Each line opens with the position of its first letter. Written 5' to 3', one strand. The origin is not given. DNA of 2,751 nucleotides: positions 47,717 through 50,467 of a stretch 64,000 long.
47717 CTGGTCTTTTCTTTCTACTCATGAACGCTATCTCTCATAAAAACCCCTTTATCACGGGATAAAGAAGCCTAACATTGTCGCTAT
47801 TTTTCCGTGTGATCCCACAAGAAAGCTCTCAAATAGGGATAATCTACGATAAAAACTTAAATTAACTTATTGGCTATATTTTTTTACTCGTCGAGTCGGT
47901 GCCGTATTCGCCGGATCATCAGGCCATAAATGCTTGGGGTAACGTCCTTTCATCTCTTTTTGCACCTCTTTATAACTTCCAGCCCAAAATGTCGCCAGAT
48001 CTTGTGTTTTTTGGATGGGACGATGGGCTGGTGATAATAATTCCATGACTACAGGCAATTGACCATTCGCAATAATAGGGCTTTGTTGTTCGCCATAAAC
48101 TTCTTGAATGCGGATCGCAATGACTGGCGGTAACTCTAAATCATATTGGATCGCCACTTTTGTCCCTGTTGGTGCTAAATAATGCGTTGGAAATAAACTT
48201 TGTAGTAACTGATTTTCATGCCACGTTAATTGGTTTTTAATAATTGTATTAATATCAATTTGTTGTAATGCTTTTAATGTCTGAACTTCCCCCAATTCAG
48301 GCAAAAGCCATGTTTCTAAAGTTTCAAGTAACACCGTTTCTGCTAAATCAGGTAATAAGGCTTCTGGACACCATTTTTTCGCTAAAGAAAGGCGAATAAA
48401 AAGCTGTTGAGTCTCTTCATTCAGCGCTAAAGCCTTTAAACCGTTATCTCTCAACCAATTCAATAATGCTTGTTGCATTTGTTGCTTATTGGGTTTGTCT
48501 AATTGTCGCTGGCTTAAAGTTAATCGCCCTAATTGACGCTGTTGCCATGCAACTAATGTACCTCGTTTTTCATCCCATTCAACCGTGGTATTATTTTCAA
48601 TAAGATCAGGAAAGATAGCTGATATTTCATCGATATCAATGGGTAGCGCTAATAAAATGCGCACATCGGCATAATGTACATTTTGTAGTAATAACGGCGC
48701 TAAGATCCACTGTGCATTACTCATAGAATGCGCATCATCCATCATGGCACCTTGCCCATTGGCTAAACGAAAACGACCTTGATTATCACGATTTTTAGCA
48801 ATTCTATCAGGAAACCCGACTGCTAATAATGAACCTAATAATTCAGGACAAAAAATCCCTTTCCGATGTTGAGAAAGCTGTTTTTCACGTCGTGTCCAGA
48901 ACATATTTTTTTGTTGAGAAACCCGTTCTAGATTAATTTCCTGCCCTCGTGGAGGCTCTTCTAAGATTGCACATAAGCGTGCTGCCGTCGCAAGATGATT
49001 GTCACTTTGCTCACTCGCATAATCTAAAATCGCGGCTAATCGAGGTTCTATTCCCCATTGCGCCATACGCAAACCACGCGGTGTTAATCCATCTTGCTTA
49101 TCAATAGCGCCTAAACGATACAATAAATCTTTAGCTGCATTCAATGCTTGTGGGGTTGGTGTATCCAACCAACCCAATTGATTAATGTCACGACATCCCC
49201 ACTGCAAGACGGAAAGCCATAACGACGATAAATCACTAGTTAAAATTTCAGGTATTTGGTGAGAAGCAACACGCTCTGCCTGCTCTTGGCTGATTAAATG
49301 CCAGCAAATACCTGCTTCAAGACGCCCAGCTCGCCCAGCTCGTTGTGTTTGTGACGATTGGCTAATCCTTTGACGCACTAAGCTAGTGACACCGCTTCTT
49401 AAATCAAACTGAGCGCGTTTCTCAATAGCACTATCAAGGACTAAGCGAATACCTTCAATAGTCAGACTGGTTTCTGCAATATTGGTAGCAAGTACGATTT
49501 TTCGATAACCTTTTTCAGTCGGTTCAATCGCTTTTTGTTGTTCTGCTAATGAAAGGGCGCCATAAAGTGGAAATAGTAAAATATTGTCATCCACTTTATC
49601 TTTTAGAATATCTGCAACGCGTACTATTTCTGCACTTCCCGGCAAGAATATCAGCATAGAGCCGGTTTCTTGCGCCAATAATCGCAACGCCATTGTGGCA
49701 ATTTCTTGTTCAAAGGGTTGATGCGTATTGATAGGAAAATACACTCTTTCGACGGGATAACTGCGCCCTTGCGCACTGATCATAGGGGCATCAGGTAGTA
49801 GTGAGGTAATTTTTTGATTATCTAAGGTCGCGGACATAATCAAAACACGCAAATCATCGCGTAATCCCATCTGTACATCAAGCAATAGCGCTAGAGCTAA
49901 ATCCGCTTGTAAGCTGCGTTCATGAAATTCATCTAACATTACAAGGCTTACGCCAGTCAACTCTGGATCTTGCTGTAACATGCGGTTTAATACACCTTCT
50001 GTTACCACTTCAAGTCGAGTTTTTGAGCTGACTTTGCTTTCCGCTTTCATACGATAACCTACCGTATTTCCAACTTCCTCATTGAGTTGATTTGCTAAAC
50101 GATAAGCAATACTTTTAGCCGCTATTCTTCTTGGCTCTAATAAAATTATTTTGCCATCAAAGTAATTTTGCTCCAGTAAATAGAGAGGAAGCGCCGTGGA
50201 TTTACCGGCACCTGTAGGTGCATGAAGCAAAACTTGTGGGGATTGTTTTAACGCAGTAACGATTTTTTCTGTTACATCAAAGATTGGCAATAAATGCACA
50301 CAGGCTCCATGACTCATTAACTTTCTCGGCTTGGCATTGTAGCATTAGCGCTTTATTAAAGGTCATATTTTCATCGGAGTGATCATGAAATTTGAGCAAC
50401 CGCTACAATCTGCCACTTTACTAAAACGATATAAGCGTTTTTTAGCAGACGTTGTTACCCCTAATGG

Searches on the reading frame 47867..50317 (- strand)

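Call 76: search_protein_families(library=pfam, proteins=[window:47867-50317:-], max_evalue=0.00001)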
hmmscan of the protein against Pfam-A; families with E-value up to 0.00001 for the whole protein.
window:47867-50317:- (816 aa): 4 families
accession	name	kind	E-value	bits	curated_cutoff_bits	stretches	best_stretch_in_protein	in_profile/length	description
PF08482.15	HrpB_C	-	4.5e-49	166.6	25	1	670-802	1-133/133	ATP-dependent helicase C-terminal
PF00270.35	DEAD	-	1.9e-14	54.2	26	1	17-169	5-163/167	DEAD/DEAH box helicase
PF24473.1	CON_HrpB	-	1e-12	48.1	27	1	572-606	1-35/35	ATP-dependent RNA helicase HrpB, connector region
PF00271.37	Helicase_C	-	1.2e-11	45.3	23.5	1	212-333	8-109/110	Helicase conserved C-terminal domain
